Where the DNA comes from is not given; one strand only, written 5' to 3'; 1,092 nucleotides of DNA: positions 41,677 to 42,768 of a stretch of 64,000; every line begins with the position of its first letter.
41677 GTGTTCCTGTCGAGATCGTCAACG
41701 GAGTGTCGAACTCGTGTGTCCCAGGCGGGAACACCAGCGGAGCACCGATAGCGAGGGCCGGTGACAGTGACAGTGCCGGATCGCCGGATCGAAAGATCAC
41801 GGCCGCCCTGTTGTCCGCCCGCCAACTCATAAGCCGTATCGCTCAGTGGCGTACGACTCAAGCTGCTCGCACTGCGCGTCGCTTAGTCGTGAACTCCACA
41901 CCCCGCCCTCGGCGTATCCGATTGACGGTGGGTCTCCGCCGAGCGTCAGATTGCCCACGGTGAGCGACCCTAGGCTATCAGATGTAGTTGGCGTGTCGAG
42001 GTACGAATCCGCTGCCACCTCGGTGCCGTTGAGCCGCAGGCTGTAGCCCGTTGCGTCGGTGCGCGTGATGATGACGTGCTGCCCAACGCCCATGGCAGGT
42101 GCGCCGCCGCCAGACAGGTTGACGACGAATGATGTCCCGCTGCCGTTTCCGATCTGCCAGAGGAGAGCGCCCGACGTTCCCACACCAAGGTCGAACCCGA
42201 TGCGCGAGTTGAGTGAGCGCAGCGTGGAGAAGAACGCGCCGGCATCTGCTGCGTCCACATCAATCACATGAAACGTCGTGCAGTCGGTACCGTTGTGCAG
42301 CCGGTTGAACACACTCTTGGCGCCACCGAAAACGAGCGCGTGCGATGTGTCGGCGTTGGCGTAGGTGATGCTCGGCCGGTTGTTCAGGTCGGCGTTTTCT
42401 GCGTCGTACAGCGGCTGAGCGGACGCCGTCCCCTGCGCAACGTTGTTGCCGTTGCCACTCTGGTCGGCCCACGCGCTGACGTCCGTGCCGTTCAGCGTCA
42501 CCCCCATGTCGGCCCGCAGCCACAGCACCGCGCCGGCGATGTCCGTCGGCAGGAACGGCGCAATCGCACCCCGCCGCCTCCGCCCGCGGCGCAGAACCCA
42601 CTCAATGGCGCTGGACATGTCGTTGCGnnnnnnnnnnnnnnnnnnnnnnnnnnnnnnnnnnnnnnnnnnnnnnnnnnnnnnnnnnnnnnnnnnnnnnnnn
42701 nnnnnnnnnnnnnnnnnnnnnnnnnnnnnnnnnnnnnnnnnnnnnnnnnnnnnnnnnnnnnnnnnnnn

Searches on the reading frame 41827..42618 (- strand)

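Call 53: search_protein_families(library=phrogs, proteins=[window:41827-42618:-], max_evalue=0.001)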
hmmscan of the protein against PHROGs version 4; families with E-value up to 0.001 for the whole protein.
window:41827-42618:- (263 aa): 2 families
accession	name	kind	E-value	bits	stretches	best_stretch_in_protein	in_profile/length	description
phrog_10356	-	head and packaging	1.1e-14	54.5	1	24-263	382-624/852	virion structural protein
phrog_11772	-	unknown function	2.6e-11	44.6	1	21-103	25-108/246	-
